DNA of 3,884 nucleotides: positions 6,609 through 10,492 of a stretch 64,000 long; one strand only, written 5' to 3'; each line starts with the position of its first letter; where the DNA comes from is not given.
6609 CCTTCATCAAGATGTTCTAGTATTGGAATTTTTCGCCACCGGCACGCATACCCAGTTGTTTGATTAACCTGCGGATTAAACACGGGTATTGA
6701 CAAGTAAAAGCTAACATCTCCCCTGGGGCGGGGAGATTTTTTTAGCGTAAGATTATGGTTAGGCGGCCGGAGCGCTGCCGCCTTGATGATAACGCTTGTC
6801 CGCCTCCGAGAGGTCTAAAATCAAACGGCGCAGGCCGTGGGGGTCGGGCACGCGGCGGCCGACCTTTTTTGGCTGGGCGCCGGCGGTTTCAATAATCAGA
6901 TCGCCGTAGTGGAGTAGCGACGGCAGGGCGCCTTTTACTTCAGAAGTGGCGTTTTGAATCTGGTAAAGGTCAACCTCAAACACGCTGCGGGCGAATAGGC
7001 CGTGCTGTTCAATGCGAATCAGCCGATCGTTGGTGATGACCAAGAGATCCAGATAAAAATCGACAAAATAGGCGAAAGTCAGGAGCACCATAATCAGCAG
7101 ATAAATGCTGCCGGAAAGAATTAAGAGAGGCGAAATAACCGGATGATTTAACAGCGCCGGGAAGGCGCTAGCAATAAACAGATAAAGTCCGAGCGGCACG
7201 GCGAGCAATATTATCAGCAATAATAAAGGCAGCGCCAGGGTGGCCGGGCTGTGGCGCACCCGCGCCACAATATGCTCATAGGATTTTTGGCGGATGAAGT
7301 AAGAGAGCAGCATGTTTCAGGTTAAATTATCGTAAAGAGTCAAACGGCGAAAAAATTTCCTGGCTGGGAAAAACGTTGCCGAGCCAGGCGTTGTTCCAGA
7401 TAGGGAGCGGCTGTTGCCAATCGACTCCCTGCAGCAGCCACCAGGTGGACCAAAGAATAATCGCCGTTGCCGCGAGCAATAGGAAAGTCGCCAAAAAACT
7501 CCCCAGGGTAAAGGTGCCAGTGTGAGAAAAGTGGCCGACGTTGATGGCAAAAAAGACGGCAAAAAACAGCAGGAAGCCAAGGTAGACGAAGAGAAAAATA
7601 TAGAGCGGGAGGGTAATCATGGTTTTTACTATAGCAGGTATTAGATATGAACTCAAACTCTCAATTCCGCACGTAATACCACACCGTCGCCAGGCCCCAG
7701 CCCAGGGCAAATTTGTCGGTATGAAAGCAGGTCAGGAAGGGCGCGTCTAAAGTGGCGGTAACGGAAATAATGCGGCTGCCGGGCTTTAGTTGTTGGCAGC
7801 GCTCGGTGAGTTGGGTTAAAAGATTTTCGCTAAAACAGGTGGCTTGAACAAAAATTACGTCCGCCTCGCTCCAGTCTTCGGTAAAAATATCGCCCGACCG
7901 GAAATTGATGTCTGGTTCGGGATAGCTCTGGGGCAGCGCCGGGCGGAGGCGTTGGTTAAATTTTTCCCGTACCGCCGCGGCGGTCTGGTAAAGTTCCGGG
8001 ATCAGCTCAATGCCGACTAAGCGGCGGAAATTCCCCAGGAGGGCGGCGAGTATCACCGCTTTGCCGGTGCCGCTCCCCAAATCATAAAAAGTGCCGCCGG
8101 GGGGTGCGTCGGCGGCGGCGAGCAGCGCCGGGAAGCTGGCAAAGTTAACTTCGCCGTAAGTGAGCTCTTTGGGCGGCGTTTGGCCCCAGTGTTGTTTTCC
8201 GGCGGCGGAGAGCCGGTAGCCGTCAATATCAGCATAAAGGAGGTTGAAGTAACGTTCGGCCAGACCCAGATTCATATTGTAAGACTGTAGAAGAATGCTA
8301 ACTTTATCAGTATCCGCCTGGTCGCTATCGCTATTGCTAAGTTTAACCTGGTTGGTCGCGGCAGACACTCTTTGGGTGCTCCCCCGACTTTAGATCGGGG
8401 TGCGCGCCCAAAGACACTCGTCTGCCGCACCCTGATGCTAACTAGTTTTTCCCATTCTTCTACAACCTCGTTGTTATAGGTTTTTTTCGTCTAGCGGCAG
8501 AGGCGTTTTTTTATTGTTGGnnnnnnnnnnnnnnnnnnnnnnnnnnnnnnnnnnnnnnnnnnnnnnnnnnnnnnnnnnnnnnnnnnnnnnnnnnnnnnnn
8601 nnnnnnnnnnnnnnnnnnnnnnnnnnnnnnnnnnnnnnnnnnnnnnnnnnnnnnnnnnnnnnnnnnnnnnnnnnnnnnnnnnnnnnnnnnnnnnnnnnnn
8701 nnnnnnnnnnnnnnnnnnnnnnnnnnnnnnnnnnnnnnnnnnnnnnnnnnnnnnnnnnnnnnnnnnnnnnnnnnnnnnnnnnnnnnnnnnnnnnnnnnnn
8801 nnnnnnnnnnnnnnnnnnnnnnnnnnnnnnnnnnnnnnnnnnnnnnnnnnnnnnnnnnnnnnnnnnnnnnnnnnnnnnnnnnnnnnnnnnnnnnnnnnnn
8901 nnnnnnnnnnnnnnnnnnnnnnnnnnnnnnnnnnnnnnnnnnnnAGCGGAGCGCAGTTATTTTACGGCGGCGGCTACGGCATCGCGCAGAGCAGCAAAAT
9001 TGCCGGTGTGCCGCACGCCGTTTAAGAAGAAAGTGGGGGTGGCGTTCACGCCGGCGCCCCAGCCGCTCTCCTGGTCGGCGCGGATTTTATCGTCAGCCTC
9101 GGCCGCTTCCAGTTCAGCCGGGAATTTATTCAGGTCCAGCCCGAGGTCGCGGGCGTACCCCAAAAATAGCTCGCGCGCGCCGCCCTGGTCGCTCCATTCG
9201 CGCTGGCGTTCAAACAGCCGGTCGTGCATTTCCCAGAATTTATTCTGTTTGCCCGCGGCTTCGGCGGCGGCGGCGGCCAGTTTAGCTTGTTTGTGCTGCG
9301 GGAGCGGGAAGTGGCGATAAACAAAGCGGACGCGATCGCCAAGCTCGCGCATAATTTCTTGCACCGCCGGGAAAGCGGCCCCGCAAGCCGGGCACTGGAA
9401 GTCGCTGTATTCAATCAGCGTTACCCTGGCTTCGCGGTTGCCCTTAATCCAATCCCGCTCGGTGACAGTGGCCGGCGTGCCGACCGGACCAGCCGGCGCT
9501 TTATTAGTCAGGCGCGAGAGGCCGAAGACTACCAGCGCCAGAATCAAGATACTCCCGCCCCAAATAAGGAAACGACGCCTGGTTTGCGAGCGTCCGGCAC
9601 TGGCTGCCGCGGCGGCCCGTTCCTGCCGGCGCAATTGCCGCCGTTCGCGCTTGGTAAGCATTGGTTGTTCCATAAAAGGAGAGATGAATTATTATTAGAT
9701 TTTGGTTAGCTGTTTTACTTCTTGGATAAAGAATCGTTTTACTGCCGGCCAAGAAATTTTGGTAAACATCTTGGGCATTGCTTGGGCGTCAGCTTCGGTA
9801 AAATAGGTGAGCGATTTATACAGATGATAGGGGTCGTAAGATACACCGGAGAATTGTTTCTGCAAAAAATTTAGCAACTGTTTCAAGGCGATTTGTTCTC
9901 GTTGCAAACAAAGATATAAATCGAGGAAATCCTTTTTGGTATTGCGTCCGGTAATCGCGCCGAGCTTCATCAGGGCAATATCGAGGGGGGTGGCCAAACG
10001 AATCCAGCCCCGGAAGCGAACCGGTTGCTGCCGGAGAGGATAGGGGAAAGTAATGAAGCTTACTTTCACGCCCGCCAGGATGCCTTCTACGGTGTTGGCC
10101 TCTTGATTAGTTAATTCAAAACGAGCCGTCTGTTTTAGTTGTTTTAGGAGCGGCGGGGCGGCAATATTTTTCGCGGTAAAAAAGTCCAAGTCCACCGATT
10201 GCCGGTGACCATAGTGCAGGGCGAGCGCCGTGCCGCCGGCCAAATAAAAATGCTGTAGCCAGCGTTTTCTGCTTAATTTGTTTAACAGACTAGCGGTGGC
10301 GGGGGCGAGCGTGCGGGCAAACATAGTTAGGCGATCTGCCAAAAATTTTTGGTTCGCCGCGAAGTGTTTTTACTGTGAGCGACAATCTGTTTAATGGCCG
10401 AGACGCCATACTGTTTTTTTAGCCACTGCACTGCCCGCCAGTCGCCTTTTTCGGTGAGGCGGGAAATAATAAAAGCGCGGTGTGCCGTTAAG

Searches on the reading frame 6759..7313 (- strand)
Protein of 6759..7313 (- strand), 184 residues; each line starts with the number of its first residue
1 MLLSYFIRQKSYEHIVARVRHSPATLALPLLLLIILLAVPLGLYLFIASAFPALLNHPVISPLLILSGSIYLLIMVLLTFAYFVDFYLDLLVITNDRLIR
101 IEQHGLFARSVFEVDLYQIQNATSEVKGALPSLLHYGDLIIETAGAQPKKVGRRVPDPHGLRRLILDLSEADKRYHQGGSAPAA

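Call 30: search_protein_families(library=pfam, proteins=[window:6759-7313:-], max_evalue=0.001)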
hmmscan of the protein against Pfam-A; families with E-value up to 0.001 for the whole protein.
window:6759-7313:- (184 aa): 1 family
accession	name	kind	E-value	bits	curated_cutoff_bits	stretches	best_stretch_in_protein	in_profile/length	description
PF03703.20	bPH_2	-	2.2e-06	28.2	22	1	92-165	7-78/78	Bacterial PH domain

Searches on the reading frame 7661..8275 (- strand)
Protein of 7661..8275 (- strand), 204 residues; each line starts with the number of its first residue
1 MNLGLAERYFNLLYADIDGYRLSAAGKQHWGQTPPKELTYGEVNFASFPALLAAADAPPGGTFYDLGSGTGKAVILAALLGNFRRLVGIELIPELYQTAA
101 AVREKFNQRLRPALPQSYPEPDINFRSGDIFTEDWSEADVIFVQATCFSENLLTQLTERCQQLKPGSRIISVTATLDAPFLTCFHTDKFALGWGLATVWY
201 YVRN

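Call 30: search_protein_families(library=pfam, proteins=[window:7661-8275:-], max_evalue=0.001)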
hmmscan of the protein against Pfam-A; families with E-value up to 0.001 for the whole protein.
window:7661-8275:- (204 aa): 3 families
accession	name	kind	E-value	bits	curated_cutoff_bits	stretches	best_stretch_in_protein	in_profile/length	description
PF08123.19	DOT1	-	1.2e-18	67.9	23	1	38-173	21-158/205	Histone methylation protein DOT1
PF13847.12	Methyltransf_31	-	3.7e-07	30.4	27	1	60-176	4-114/145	Methyltransferase domain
PF01135.25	PCMT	-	0.00012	22.4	20.3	1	60-170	74-170/210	Protein-L-isoaspartate(D-aspartate) O-methyltransferase (PCMT)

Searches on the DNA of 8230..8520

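Call 73: search_rna_families(source=window, start=8230, end=8520, threshold=evalue, max_evalue=10)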
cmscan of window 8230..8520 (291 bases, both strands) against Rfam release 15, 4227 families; matches with E-value up to 10: 0.
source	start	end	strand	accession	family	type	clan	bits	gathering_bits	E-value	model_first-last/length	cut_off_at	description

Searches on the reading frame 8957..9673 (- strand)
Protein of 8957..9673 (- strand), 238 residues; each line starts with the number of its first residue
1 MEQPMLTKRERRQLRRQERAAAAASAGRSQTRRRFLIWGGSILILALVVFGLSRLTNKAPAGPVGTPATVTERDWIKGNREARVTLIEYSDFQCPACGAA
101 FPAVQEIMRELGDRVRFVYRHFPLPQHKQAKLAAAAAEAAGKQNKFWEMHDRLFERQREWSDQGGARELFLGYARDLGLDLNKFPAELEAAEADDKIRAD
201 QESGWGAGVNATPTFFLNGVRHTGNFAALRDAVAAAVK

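Call 30: search_protein_families(library=pfam, proteins=[window:8957-9673:-], max_evalue=0.001)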
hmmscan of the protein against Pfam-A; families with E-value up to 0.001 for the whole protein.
window:8957-9673:- (238 aa): 2 families
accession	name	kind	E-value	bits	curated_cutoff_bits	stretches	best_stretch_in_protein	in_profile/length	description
PF13462.12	Thioredoxin_4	-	1.7e-26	93.8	23.2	1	73-225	4-153/165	Thioredoxin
PF01323.26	DSBA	-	3.1e-17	63.4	25.6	2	130-225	88-180/191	DSBA-like thioredoxin domain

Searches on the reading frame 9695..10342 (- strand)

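Call 85: search_protein_families(library=pfam, proteins=[window:9695-10342:-], max_evalue=0.00001)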
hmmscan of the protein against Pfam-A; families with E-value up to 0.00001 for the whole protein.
window:9695-10342:- (215 aa): 1 family
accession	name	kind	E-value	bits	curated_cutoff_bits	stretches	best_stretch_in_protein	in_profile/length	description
PF08843.17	AbiEii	-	6.5e-16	59.4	22.5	1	19-159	2-181/238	Nucleotidyl transferase AbiEii toxin, Type IV TA system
